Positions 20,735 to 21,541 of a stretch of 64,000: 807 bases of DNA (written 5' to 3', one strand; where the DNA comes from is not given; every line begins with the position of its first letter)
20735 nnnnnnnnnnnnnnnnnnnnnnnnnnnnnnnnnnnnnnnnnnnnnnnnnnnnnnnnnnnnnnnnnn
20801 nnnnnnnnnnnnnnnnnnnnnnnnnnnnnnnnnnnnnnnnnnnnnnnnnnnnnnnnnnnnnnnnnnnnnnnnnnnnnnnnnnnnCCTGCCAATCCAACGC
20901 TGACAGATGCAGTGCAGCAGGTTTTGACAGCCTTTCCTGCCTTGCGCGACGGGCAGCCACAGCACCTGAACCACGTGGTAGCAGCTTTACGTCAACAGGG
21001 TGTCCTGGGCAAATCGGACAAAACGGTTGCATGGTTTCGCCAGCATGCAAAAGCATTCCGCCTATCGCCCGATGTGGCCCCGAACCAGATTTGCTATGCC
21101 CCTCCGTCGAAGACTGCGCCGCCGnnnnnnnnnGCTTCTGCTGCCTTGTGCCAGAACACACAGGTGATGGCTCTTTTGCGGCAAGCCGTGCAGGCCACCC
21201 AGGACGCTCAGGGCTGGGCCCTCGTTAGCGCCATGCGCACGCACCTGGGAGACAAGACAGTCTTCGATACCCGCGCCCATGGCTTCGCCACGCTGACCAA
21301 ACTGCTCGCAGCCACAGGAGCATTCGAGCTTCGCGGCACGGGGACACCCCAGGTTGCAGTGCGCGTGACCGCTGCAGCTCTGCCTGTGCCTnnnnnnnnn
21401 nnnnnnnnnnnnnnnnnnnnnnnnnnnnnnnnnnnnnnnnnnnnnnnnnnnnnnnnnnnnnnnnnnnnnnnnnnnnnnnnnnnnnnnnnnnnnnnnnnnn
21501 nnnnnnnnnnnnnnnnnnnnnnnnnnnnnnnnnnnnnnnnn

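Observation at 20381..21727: Low-GC NYN (PIN-like RNase) protein with three LOTUS/OST-HTH domains, wedged between pyrC and a DUF3025 gene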

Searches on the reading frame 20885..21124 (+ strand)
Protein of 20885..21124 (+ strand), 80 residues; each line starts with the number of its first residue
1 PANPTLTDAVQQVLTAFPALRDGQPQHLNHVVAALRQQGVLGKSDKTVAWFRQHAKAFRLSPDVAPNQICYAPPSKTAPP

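Call 8: search_protein_families(library=pfam, proteins=[window:20885-21124:+], max_evalue=10)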
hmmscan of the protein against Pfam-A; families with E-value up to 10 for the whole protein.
seq(80 aa): 0 families

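Call 30: search_solved_structures(query=A3, max_evalue=10, show_alignments=3)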
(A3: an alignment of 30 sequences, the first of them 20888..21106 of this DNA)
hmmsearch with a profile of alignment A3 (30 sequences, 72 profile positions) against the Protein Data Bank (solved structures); distinct sequences matched with E-value up to 10: 10.
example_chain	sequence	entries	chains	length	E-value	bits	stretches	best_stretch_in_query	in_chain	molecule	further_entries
9e9c_y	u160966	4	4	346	0.032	17.1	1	9-55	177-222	Transcription termination factor 4, mitochondrial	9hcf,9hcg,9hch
4nv0_A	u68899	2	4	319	0.25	14.3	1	27-52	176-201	7-methylguanosine phosphate-specific 5'-nucleotidase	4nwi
1he1_A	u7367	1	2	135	0.38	13.7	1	9-36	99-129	EXOENZYME S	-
1he9_A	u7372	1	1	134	0.39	13.7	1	9-36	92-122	EXOENZYME S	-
3tm9_A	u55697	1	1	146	0.4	13.6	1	26-54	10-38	Bacterial hemoglobin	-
1r4t_A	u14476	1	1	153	0.41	13.6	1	9-36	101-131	exoenzyme S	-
8vur_L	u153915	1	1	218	0.5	13.3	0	44-71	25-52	003-102 Light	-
2dt8_A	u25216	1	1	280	0.73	12.8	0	4-22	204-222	DegV family protein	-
3tld_A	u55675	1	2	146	0.88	12.5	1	26-54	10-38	Bacterial hemoglobin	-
6eiy_A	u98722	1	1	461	1.7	11.6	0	13-46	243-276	Lysine-specific demethylase 5B,Lysine-specific demethylase 5B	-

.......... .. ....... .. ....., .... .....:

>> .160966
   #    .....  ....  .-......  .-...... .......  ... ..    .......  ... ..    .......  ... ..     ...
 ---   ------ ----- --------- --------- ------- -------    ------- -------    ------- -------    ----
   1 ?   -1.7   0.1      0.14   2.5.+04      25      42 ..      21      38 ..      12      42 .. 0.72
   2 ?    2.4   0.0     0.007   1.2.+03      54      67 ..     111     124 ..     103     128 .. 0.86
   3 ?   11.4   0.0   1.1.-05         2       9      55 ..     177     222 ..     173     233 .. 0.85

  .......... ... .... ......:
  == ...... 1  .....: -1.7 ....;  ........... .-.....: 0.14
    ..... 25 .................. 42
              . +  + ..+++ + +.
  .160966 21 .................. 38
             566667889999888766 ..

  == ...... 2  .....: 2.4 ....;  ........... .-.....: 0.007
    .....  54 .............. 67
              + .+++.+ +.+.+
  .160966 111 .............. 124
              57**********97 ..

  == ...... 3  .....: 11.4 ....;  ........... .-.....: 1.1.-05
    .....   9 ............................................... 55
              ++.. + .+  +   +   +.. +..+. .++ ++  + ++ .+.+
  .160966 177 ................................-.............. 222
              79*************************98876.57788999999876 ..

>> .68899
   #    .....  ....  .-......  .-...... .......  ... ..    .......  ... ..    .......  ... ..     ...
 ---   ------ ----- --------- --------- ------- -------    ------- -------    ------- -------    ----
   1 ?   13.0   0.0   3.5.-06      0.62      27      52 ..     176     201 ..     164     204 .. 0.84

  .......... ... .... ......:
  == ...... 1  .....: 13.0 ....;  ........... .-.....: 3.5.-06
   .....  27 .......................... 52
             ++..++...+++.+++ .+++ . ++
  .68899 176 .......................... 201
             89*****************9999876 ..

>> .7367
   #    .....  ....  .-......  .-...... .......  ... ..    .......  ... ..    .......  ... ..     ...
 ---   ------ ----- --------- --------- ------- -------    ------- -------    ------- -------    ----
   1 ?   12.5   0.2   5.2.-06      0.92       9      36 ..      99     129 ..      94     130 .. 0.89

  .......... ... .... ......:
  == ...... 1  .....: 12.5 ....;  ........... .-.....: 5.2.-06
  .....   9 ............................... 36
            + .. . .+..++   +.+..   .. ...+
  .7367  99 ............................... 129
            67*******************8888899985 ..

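Call 42: predict_structure(alignment_id=A3)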
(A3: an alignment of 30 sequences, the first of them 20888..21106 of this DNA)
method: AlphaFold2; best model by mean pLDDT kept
length: 73 residues; sequences in the alignment: 30
mean_pLDDT: 86.5   pTM: 0.72
mean pLDDT of the five models: 86.5, 84.5, 84.6, 84.1, 82.9
residues with pLDDT >= 90: 38; 70-90: 29; 50-70: 3; < 50: 3
segments of 3 or more residues with pLDDT < 50: 1-3
pLDDT, mean of each block of 10 residues (from residue 1): 67 91 92 91 87 90 90 76
secondary structure, 60 per line:
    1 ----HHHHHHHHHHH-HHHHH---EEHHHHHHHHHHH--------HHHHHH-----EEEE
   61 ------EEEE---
elements in order: H5-15 H17-21 H27-37 H46-51 E57-60 E67-70

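Call 45: fold_search(model_id=the predicted structure, library=pdb)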
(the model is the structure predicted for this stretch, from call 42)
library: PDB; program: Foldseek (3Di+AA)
matches with E <= 10: 522; with E <= 0.001: 0
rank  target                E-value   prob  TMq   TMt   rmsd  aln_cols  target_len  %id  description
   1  9evs_1r               1.1e-01  0.57  0.43  0.38   5.7        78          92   14  Structure of the flowering plant mitoribosome with P-site tRNA (released 2025-09-03)
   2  5oqd_E                1.9e-01  0.54  0.45  0.23   5.6        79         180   19  PHD2 and winged-helix domain of Polycomblike (released 2017-11-01)
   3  1yqa_MODEL_1_A        2.0e-01  0.84  0.55  0.49   3.4        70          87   11  Engineering the structural stability and functional properties of the GI domain into the intrinsically unfolde (released 2005-05-24)
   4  2hye_C                2.3e-01  0.75  0.53  0.08   4.1        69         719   14  Crystal Structure of the DDB1-Cul4A-Rbx1-SV5V Complex (released 2006-10-03)
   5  2xig_B                2.3e-01  0.54  0.50  0.30   4.4        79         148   11  The structure of the Helicobacter pylori ferric uptake regulator Fur reveals three functional metal binding sites (released 2011-01-19)
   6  8x6g_E                3.1e-01  0.51  0.47  0.42   4.2        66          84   18  Cryo-EM structure of Staphylococcus aureus sigB-dependent RNAP-promoter open complex (released 2024-06-05)
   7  4ywq_B                3.1e-01  0.51  0.49  0.29   4.6        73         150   19  Crystal structure of the ROQ domain of human Roquin-1 (released 2015-04-22)
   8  7vwv_B                3.3e-01  0.60  0.52  0.52   4.1        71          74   11  The crystal structure of African swine fever virus I73R (released 2022-11-16)
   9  5nbc_D                3.5e-01  0.30  0.44  0.31   4.9        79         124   16  Structure of Prokaryotic Transcription Factors (released 2018-05-16)
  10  2mh2_MODEL_1_A        3.7e-01  0.60  0.52  0.57   3.6        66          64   14  Structural insights into the DNA recognition and protein interaction domains reveal fundamental homologous DNA (released 2014-04-16)
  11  8b3i_e                3.7e-01  0.60  0.52  0.08   3.9        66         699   15  CRL4CSA-E2-Ub (state 2) (released 2023-09-27)
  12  5nbc_C                3.7e-01  0.30  0.45  0.31   5.1        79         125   15  Structure of Prokaryotic Transcription Factors (released 2018-05-16)
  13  9eg1_J                4.0e-01  0.44  0.47  0.13   4.8        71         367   11  COP9 signalosome deneddylation complex with cullin-5 (released 2025-12-03)
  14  4kmf_A                4.0e-01  0.38  0.46  0.51   4.2        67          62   16  Crystal structure of Zalpha domain from Carassius auratus PKZ in complex with Z-DNA (released 2013-07-03)
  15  6fuu                  4.0e-01  0.33  0.42  0.35   5.3        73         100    7  Transcriptional regulator LmrR with bound heme (released 2018-05-16)
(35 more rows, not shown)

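Call 46: search_protein_representatives(alignment_id=A3)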
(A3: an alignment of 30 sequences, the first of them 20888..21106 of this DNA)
Query: 30 sequences, 72 profile positions. Proteins with E-value up to 0.001 (for the whole library): 232; up to 1e-10: 117; up to 1e-30: 15. The best 150 are listed.
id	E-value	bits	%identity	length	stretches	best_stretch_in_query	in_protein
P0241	1.7e-78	274.4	-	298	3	3-71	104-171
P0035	1.1e-72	255.8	-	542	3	4-70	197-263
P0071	5.7e-60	215.0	-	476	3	3-69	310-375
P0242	4.0e-50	183.5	-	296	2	11-71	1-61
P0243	4.4e-47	173.7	-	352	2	3-71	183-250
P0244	1.8e-46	171.7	-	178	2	4-71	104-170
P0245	2.3e-46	171.4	-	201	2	4-71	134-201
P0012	4.0e-46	170.7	-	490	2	4-71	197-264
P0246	2.8e-45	168.0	-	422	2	3-71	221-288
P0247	5.9e-45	166.9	-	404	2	3-71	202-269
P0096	7.2e-42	157.0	-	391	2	5-71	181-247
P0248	2.2e-40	152.3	-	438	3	5-71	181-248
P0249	4.0e-37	141.8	-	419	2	4-71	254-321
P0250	1.6e-36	139.9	-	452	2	4-71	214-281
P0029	1.4e-34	133.7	-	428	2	9-71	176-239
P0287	1.1e-13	66.7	-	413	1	3-71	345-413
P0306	1.8e-12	62.9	-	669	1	4-70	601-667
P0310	2.2e-12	62.5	-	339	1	8-70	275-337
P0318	3.3e-12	62.0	-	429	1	4-70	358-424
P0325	1.1e-11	60.3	-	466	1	5-71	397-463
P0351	1.3e-10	56.9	-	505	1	2-71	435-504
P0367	1.4e-09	53.5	-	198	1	2-63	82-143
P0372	2.5e-09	52.7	-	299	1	3-62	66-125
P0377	7.7e-09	51.2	-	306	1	4-62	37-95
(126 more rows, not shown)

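Call 47: search_protein_families(library=pfam, proteins=[P0287, P0306, P0318, P0325, P0351, P0372, P0377, P0367, P0310, P0241], max_evalue=0.01)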
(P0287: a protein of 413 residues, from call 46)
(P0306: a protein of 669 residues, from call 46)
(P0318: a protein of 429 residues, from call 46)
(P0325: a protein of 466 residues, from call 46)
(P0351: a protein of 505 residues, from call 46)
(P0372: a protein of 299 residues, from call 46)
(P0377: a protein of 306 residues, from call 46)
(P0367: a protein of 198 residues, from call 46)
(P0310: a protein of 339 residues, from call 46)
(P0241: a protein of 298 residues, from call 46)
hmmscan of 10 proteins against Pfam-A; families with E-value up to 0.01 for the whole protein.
P0287 (413 aa): 3 families
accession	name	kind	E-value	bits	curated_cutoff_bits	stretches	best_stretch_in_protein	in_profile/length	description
PF01936.24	NYN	-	7.5e-39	134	24.2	1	7-142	1-145/145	NYN domain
PF12872.13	OST-HTH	-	2.5e-10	40.5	23.8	1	208-265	6-60/71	OST-HTH/LOTUS domain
PF18475.7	PIN7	-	0.00066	20.7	34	1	12-116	2-103/103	PIN domain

P0306 (669 aa): 1 family
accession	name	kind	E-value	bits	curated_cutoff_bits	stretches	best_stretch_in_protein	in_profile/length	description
PF01936.24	NYN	-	9.9e-24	84.9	24.2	1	27-159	1-144/145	NYN domain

P0318 (429 aa): 2 families
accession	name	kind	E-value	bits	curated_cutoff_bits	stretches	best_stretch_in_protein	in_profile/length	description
PF01936.24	NYN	-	6.4e-24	85.5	24.2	1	6-138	1-144/145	NYN domain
PF18475.7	PIN7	-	1.1e-05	26.5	34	1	10-112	1-103/103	PIN domain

P0325 (466 aa): 2 families
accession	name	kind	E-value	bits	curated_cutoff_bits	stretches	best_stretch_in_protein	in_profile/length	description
PF01936.24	NYN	-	1.3e-22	81.3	24.2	1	10-143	1-145/145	NYN domain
PF18475.7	PIN7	-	0.0079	17.3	34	0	14-116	1-103/103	PIN domain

P0351 (505 aa): 2 families
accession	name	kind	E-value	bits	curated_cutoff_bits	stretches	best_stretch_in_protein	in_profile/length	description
PF01936.24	NYN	-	1.4e-24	87.7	24.2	1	1-131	3-144/145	NYN domain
PF18475.7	PIN7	-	0.00031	21.8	34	1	3-105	1-103/103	PIN domain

P0372 (299 aa): 0 families

P0377 (306 aa): 1 family
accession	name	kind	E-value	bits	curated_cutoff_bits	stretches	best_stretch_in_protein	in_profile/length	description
PF22549.1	ARPP-2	-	8.4e-20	71.4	27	1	76-195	155-274/278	ARPP-2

P0367 (198 aa): 1 family
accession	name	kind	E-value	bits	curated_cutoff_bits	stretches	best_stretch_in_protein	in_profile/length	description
PF01936.24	NYN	-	7.4e-07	30.2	24.2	1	2-45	100-144/145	NYN domain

P0310 (339 aa): 1 family
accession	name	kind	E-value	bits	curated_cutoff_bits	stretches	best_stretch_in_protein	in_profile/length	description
PF01936.24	NYN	-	3.4e-22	80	24.2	1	6-127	1-133/145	NYN domain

P0241 (298 aa): 0 families

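Call 59: find_encoding_contigs(protein=P0287, flank=4000, max_places=3)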
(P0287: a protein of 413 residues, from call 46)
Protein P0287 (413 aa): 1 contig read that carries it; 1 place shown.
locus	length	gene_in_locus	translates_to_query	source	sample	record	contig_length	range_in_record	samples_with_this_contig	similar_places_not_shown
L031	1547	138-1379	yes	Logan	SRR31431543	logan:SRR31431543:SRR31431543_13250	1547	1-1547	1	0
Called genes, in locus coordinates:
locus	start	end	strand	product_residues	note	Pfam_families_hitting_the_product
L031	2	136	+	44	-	?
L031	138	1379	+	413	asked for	PF01936:NYN, PF12872:OST-HTH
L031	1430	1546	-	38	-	?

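Call 60: find_encoding_contigs(protein=P0306, flank=4000, max_places=3)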
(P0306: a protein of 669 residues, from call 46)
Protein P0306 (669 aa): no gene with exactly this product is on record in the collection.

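Call 91: search_protein_families(library=pfam, alignment_id=A3, max_evalue=1)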
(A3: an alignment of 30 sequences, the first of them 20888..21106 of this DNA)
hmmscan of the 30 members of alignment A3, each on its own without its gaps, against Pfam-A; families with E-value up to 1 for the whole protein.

A. member 1, window:20888-21106:+ (73 aa): 0 families

B. families by the number of members that match (of 30 scanned): 9 families
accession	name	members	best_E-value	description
PF19115.5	DUF5800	2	0.21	Family of unknown function (DUF5800)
PF19110.5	DUF5797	1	0.04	Family of unknown function (DUF5797)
PF11387.14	DUF2795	1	0.083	Protein of unknown function (DUF2795)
PF13559.11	DUF4129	1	0.09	Domain of unknown function (DUF4129)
PF24654.2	CEP76_N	1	0.097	CEP76 N-terminal domain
PF07406.16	NICE-3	1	0.15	NICE-3 protein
PF21077.3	GDH_ACT3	1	0.23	Glutamate dehydrogenase, ACT3 domain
PF22848.2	ASD1_dom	1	0.23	Alpha-L-arabinofuranosidase 1 domain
PF00931.28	NB-ARC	1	0.24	NB-ARC domain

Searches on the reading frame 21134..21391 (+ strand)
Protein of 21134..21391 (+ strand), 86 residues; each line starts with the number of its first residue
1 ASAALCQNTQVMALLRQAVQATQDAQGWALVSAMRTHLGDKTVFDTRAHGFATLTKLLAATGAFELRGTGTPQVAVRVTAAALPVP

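Call 8: search_protein_families(library=pfam, proteins=[window:21134-21391:+], max_evalue=10)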
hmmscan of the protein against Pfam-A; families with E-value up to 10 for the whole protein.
seq(86 aa): 2 families
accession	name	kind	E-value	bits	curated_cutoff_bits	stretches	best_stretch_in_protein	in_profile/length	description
PF12872.13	OST-HTH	-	3.9e-07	30.3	23.8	1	9-73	7-68/71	OST-HTH/LOTUS domain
PF03270.18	DUF269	-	0.16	12.5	25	1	13-61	54-102/121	Protein of unknown function, DUF269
